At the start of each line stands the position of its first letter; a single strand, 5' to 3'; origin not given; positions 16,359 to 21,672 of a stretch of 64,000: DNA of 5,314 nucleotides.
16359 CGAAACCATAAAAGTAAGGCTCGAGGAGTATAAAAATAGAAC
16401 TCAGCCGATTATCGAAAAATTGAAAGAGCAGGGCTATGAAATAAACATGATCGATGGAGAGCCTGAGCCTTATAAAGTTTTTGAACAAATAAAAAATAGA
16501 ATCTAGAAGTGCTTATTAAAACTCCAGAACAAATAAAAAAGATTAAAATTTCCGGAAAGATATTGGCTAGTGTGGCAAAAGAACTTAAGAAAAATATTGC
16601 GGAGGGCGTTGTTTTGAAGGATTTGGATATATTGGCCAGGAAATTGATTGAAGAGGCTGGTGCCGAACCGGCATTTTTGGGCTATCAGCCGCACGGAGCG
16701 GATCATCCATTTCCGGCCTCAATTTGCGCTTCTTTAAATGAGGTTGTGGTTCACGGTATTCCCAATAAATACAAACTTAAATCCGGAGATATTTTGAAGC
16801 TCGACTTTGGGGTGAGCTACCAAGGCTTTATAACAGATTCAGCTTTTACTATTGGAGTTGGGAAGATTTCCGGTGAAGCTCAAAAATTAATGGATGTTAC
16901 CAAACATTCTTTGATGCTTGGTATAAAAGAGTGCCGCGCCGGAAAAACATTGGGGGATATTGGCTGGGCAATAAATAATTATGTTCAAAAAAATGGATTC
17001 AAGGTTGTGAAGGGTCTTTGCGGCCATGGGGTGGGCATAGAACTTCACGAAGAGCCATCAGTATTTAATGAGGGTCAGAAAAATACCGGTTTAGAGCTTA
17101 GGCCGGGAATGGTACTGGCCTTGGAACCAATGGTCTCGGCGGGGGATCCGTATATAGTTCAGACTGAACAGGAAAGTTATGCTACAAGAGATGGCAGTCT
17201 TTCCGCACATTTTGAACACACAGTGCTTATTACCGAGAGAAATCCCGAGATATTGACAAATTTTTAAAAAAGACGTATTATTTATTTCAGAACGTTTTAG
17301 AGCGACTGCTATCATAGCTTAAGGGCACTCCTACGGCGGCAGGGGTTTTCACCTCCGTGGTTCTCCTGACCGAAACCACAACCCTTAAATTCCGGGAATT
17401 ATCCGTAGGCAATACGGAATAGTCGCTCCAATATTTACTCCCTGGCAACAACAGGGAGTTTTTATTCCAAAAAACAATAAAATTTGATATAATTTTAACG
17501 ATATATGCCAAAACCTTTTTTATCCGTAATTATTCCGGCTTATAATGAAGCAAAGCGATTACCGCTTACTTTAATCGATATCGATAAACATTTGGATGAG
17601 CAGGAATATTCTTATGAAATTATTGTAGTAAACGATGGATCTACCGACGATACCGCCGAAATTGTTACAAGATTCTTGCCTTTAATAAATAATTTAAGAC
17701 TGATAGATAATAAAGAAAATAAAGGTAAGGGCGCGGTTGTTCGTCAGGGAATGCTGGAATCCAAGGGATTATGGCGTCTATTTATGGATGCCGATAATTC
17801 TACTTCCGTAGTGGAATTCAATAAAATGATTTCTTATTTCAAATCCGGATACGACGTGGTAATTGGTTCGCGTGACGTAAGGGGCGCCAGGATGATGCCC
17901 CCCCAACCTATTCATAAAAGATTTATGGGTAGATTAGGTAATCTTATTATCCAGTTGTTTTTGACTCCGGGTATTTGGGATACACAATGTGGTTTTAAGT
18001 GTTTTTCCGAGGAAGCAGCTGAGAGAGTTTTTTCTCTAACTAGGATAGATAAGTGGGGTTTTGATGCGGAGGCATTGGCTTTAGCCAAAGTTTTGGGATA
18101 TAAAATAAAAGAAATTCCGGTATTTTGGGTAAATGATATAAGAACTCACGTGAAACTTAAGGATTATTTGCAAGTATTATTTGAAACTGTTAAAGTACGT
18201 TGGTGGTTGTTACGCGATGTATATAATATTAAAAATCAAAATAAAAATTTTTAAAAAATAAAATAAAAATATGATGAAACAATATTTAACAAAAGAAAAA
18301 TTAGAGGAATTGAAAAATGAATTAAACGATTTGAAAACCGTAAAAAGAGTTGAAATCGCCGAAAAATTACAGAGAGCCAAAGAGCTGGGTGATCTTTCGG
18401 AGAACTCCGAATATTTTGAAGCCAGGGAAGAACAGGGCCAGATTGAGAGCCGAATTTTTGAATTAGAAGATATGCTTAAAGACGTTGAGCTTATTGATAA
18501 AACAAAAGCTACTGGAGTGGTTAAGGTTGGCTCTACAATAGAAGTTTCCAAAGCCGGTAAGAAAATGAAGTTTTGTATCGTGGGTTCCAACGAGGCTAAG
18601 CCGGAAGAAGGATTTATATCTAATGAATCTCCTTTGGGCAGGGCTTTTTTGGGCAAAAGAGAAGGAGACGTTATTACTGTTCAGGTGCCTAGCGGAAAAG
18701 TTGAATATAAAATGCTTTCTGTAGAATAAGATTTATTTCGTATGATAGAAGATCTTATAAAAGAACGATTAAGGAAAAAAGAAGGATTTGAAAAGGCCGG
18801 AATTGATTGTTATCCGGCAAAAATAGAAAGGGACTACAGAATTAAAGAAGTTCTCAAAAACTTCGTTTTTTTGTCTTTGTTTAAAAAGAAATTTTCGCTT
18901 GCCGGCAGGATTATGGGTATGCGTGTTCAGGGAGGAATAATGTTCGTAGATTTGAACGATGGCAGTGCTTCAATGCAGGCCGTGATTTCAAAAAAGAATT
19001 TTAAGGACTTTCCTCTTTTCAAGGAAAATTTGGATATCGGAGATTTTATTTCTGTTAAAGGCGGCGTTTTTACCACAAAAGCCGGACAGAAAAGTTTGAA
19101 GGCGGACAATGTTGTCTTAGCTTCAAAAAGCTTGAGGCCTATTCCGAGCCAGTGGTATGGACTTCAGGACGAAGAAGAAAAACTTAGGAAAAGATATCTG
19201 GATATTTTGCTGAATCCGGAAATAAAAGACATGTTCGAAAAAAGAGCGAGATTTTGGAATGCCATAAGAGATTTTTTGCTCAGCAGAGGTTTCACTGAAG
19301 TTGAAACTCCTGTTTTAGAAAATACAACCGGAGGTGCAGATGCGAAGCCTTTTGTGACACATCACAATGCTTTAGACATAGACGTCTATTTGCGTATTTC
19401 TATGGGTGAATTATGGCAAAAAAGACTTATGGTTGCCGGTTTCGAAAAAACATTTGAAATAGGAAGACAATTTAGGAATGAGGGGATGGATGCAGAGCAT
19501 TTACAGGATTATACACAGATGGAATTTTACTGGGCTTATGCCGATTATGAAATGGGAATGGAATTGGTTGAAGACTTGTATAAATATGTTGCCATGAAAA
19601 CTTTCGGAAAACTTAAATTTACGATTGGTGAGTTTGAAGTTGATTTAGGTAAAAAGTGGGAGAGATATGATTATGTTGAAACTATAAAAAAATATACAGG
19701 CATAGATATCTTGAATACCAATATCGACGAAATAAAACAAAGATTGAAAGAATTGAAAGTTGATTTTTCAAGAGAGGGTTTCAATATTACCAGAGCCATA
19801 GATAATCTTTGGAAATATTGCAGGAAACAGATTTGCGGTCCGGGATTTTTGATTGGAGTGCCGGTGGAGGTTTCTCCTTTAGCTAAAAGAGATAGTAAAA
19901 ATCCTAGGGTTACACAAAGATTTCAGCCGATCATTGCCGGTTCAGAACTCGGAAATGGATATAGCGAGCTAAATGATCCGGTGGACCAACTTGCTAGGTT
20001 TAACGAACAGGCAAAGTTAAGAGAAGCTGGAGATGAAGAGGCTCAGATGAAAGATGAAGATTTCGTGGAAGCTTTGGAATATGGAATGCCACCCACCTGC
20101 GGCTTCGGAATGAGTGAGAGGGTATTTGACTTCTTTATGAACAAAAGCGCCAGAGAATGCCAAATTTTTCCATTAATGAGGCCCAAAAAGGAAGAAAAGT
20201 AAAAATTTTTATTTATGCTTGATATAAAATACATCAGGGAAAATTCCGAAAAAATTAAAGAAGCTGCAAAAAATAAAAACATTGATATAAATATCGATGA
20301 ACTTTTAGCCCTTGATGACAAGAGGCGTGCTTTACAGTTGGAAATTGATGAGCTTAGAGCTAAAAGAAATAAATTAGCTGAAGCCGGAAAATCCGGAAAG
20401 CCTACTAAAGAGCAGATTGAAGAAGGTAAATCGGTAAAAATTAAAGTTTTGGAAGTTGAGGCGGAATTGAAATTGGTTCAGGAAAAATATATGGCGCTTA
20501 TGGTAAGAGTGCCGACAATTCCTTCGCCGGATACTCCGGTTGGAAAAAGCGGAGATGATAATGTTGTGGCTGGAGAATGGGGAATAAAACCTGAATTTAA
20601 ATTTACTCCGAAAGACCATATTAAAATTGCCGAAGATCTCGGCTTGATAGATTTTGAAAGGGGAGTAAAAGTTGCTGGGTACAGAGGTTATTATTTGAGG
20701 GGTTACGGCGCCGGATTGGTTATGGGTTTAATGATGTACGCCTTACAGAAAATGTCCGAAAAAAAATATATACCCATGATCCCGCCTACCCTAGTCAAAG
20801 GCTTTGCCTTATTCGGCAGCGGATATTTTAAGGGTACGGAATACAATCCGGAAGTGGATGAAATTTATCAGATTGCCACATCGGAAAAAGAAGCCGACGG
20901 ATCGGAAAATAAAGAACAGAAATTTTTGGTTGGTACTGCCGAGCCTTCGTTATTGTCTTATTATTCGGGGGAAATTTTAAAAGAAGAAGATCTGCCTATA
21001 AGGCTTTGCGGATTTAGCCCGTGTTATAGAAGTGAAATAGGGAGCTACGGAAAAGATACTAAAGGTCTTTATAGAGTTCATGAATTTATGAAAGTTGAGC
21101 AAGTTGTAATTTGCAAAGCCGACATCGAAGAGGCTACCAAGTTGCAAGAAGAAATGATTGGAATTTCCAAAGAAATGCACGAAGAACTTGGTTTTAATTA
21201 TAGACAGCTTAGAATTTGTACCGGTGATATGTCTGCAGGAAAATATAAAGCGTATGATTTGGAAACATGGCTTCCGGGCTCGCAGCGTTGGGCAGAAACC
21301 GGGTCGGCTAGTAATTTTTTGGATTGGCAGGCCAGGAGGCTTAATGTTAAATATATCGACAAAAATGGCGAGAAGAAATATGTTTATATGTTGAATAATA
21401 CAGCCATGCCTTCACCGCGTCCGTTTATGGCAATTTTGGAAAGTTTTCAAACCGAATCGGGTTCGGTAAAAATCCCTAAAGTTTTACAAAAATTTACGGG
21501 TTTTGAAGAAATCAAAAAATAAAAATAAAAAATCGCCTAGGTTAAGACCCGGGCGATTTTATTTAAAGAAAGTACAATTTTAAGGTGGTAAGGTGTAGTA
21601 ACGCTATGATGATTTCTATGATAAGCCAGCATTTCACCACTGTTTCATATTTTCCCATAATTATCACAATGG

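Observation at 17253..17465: Independently transcribed, GC-rich structured RNA of about 175 nt replacing the alpha-operon genes after map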

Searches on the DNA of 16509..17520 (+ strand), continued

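Call 74: search_rna_families(source=L029, start=900, end=1230, threshold=evalue, max_evalue=10, show_alignments=3)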
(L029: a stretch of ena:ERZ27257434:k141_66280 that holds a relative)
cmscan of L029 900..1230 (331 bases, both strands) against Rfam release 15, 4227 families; matches with E-value up to 10: 14.
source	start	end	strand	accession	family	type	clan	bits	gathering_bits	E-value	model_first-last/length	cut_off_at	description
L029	1133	1216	+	RF03664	MIR6288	Gene; miRNA;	-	31.1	74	0.00018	1-92/92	no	MIR6288 microRNA precursor family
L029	1120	1227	+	RF03940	MIR9563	Gene; miRNA;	-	22.3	90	0.057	1-127/127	no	MIR9563 microRNA precursor family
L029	1100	1158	-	RF02064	STnc370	Gene; sRNA;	-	20.8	54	2.5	1-71/71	no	Enterobacterial sRNA STnc370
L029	1098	1219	+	RF02845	Ref1C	Gene; sRNA;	-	17.6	90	4.1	1-131/131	no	Enterococcus sRNA 1C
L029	1044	1158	+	RF02368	Yfr21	Gene; sRNA;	-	16.8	100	2.5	43-172/205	no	Cyanobacterial functional RNA 21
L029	1050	1092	+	RF02438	SpF51_sRNA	Gene; sRNA;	-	15.1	50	3.8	1-45/45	no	Streptococcus sRNA SpF51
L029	1141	1227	-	RF01459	rliE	Gene; sRNA;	-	14.9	90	4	1-222/222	no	Listeria sRNA rliE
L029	1063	1130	-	RF02822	Srn266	Gene; sRNA;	-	14.8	63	6.6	1-112/112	no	Streptococcus RNA 266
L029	900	986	+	RF00451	MIR395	Gene; miRNA;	-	14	56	4.1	32-104/104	5'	mir-395 microRNA precursor family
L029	1033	1165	+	RF02672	SprX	Gene; sRNA;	-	12.9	80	2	1-151/151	no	Small pathogenicity island RNA X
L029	1118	1229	+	RF04156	MIR2670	Gene; miRNA;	-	12.7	117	2.9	1-200/200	no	MIR2670 microRNA precursor family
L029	952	1098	-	RF02632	Hrs10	Gene; sRNA;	-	11.1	108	6.5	1-148/148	no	Hfq-regulated sRNA 10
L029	1082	1113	-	RF00066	U7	Gene; snRNA;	-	11.1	34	7.6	33-62/62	no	U7 small nuclear RNA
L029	1052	1095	+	RF02837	anti-hemB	Gene; sRNA;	-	11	49.5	6.2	1-81/81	no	Burkholderia RNA 7 (anti-hemB)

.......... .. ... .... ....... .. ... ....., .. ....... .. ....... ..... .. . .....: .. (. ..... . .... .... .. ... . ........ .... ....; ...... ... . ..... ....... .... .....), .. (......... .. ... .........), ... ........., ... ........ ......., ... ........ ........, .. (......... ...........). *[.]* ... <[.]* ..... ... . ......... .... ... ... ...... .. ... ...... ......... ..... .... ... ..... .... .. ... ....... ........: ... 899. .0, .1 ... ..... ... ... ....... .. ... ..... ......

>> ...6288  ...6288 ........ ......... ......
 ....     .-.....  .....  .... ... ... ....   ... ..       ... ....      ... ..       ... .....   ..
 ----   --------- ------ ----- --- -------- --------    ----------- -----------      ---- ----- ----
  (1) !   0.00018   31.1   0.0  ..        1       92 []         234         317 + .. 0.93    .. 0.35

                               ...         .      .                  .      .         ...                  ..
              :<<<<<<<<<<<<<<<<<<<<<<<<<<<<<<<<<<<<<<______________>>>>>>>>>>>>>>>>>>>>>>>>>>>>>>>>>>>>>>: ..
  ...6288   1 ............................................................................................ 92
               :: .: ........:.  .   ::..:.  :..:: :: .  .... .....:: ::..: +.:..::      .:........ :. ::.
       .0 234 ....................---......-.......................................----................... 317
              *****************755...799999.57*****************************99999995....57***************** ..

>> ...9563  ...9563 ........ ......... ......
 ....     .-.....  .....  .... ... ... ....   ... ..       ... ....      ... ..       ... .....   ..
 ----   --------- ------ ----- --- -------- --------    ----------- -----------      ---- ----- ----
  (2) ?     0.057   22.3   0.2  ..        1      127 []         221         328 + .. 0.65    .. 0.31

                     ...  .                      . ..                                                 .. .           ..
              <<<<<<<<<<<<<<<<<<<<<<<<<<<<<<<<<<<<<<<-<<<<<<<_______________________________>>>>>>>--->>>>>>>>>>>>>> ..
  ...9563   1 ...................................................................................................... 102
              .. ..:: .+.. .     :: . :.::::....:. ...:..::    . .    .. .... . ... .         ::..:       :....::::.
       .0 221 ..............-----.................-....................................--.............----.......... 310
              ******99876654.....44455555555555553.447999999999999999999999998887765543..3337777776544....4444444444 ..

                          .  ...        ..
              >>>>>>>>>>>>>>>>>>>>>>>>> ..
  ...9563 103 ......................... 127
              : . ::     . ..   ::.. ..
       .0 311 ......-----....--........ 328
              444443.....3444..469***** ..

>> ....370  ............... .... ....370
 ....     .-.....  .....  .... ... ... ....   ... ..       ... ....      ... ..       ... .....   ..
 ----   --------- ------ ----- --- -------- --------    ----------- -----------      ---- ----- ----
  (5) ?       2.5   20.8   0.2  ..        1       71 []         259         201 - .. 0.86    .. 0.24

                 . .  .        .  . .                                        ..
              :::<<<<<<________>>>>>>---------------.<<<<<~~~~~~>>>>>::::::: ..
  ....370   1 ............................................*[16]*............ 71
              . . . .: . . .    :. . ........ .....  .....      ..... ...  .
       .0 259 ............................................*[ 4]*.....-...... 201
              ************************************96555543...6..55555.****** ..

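Call 81: search_with_rna_model(model_id=R1, sources=[L156, L157], max_evalue=10, show_alignments=2)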
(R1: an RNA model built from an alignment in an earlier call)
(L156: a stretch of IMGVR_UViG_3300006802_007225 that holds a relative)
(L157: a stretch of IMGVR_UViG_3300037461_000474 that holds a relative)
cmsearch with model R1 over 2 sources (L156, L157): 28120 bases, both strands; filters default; matches with E-value up to 10: 0.
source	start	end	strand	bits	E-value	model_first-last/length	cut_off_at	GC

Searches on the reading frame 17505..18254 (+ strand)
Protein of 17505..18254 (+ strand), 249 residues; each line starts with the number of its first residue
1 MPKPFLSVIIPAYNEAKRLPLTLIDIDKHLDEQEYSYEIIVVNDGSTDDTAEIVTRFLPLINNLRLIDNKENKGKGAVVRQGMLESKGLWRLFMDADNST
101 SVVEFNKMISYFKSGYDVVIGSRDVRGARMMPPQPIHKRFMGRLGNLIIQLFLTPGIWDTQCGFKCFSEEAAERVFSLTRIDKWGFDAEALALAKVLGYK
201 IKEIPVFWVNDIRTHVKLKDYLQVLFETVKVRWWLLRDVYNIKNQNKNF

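Call 11: search_protein_families(library=pfam, proteins=[window:17505-18254:+])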
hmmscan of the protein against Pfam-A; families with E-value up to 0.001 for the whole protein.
window:17505-18254:+ (249 aa): 3 families
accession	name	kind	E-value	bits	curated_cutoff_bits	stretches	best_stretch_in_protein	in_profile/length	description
PF00535.33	Glycos_transf_2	-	2.2e-28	99.7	23.3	1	7-176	1-168/168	Glycosyl transferase family 2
PF10111.15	Glyco_tranf_2_2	-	2.6e-07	30.9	27.3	1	7-111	1-105/276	Glycosyltransferase like family 2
PF13641.12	Glyco_tranf_2_3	-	9.1e-05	23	27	1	6-139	3-138/230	Glycosyltransferase like family 2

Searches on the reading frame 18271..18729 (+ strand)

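Call 11: search_protein_families(library=pfam, proteins=[window:18271-18729:+])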
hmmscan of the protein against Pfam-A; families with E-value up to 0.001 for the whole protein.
window:18271-18729:+ (152 aa): 2 families
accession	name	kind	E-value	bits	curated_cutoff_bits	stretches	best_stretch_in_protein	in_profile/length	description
PF03449.20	GreA_GreB_N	-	8.1e-25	87.3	24.5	1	5-73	2-70/71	Transcription elongation factor, N-terminal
PF01272.25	GreA_GreB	-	8.9e-23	80.5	26.9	1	81-152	3-76/77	Transcription elongation factor, GreA/GreB, C-term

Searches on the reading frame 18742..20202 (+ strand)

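Call 11: search_protein_families(library=pfam, proteins=[window:18742-20202:+])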
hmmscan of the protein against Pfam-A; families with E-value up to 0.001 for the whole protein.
window:18742-20202:+ (486 aa): 3 families
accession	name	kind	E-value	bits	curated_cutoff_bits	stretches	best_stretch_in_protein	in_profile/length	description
PF00152.25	tRNA-synt_2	-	1.9e-70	237.8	25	1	143-479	1-307/308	tRNA synthetases class II (D, K and N)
PF01336.31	tRNA_anti-codon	-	2.1e-14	53.6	27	1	52-125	2-73/75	OB-fold nucleic acid binding domain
PF01409.25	tRNA-synt_2d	-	2.7e-06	27.5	19.8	1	175-300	26-176/246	tRNA synthetases class II core domain (F)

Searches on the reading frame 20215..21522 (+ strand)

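Call 11: search_protein_families(library=pfam, proteins=[window:20215-21522:+])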
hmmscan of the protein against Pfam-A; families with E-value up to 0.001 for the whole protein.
window:20215-21522:+ (435 aa): 2 families
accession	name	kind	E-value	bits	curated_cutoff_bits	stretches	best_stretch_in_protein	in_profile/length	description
PF00587.30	tRNA-synt_2b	-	1.4e-34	120.2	29.3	1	230-410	5-178/179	tRNA synthetase class II core domain (G, H, P, S and T)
PF02403.27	Seryl_tRNA_N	-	5.8e-19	68.8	28.2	1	1-103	1-108/108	Seryl-tRNA synthetase N-terminal domain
